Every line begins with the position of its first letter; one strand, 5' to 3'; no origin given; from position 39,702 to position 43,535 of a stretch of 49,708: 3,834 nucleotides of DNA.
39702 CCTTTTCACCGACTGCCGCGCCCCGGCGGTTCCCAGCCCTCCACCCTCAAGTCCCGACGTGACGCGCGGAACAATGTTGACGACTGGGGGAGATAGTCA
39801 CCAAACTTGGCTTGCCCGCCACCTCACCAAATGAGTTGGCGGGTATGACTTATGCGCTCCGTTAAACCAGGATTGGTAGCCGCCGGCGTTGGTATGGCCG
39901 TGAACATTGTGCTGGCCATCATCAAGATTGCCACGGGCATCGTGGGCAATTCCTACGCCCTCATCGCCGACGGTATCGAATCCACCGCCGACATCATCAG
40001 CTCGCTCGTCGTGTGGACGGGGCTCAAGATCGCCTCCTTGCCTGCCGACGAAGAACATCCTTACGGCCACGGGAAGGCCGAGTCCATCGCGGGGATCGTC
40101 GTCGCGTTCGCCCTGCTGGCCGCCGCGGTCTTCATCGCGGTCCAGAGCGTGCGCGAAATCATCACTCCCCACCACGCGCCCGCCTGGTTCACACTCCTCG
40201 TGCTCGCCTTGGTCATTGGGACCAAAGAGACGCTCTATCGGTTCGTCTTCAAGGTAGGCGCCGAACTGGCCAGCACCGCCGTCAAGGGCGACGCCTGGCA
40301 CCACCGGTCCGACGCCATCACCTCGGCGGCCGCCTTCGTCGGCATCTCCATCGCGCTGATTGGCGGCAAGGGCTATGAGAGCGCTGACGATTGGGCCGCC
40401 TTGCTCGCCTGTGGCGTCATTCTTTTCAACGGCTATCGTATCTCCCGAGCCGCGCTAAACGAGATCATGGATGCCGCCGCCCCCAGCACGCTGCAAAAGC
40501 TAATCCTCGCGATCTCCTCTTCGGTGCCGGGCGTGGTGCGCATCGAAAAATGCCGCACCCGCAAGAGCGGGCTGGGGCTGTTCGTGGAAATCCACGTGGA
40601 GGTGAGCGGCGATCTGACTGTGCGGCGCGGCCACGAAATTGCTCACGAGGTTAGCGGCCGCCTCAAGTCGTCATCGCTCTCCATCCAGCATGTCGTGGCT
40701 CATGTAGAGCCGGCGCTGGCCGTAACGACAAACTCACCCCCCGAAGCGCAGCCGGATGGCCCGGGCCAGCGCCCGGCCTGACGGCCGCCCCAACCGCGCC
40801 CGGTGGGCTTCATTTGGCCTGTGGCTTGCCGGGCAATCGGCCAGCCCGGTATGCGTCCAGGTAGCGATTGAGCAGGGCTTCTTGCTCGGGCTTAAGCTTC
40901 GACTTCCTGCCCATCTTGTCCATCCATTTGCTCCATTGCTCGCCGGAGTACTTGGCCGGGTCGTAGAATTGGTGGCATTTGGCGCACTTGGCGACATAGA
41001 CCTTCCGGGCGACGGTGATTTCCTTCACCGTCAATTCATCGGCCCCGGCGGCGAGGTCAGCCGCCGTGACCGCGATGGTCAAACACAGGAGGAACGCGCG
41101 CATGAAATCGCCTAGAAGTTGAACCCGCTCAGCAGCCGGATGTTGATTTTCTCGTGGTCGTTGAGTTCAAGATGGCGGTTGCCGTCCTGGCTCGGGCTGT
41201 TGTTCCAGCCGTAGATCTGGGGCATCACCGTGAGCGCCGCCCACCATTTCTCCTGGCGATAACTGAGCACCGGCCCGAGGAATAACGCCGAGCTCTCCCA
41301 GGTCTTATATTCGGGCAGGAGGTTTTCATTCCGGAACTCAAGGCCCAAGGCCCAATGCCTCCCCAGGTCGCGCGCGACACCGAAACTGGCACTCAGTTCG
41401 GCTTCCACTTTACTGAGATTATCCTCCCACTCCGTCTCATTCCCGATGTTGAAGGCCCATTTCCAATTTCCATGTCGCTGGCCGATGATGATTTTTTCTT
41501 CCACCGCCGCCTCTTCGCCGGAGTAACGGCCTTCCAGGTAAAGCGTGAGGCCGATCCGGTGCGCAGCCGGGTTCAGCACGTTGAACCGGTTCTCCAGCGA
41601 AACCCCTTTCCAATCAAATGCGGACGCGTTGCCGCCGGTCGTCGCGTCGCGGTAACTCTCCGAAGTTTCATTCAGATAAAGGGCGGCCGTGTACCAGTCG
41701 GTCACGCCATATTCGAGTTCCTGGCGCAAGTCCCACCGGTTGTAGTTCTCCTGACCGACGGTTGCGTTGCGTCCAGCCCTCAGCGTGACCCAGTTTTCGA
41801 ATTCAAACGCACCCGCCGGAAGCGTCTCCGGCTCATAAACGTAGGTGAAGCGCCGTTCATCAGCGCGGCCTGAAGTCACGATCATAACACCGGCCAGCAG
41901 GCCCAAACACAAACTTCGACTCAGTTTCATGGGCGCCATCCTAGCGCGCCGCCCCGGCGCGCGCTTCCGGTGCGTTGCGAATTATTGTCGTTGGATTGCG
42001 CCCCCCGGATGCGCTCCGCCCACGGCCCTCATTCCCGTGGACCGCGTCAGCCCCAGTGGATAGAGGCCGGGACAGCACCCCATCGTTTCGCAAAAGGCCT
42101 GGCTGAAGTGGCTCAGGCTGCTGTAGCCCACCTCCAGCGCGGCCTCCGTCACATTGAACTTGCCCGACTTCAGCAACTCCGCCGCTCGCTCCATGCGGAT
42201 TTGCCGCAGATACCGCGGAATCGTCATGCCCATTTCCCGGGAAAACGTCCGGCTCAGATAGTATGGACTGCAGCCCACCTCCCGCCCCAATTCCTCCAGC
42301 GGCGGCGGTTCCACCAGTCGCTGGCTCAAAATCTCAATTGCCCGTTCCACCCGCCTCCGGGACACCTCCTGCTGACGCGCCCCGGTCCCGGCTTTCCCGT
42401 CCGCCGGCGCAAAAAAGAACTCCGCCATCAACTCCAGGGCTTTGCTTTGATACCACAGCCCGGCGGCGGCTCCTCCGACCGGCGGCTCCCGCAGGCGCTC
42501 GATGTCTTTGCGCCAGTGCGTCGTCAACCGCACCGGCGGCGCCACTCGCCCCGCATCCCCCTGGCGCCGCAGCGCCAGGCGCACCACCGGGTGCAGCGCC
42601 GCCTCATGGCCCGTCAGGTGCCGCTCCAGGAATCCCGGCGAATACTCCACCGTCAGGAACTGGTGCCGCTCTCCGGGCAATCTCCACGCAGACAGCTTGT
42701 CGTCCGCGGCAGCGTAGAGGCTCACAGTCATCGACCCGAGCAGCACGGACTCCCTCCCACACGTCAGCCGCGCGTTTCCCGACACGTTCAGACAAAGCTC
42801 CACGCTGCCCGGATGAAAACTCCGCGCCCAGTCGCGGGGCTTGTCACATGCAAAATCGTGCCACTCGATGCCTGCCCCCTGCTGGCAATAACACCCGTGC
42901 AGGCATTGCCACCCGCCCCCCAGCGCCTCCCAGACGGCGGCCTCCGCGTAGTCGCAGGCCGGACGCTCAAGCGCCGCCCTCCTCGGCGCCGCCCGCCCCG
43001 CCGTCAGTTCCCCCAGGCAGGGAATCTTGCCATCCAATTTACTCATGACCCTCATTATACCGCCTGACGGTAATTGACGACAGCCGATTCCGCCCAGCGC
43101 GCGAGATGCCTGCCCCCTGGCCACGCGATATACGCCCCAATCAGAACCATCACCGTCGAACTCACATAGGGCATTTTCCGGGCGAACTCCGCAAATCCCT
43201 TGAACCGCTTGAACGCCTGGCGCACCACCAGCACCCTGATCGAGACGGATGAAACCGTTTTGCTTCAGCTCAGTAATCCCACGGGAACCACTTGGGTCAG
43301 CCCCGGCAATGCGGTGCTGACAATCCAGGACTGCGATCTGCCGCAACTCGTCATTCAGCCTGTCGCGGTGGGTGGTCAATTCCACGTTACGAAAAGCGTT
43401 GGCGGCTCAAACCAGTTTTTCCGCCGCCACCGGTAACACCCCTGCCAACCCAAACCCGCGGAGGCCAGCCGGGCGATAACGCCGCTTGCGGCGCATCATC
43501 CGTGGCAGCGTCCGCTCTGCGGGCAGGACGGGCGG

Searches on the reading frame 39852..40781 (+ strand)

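Call 26: search_protein_families(library=pfam, proteins=[window:39852-40781:+], max_evalue=0.001)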
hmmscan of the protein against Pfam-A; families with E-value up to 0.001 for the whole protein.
window:39852-40781:+ (309 aa): 2 families
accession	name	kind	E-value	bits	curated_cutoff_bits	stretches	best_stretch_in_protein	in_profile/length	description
PF01545.26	Cation_efflux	-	6.9e-43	147.2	26.6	1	14-206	4-198/198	Cation efflux family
PF16916.11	ZT_dimer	-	1.8e-18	66.8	26.7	1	215-287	6-77/78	Dimerisation domain of Zinc Transporter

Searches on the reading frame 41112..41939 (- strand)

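Call 26: search_protein_families(library=pfam, proteins=[window:41112-41939:-], max_evalue=0.001)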
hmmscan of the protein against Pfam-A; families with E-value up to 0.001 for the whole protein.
window:41112-41939:- (275 aa): 1 family
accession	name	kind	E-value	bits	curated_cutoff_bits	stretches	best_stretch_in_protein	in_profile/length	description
PF20367.4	DUF6662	-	1.7e-11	44.6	27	1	166-275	200-308/308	Family of unknown function (DUF6662)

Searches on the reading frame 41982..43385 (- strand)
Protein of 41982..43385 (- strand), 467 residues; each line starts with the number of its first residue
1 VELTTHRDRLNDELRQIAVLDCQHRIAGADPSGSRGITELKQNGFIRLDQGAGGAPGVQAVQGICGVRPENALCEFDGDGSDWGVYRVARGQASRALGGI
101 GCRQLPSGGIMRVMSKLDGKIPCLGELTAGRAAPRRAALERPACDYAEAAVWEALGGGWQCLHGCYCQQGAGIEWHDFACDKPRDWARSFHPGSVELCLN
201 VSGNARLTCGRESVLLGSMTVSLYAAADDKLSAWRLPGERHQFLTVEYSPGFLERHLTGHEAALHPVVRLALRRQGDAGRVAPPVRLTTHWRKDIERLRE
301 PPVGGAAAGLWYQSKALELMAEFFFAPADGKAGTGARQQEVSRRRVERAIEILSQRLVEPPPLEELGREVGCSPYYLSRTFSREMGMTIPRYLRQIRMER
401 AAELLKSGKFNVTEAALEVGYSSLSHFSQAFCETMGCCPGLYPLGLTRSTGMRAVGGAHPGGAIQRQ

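Call 26: search_protein_families(library=pfam, proteins=[window:41982-43385:-], max_evalue=0.001)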
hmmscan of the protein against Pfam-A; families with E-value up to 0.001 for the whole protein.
window:41982-43385:- (467 aa): 2 families
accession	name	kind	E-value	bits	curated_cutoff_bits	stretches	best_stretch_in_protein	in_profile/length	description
PF12833.13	HTH_18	-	3.5e-22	78.9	33.6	1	367-442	2-77/80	Helix-turn-helix domain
PF00165.29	HTH_AraC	-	2e-14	53.7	26.6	2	363-393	11-41/42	Bacterial regulatory helix-turn-helix proteins, AraC family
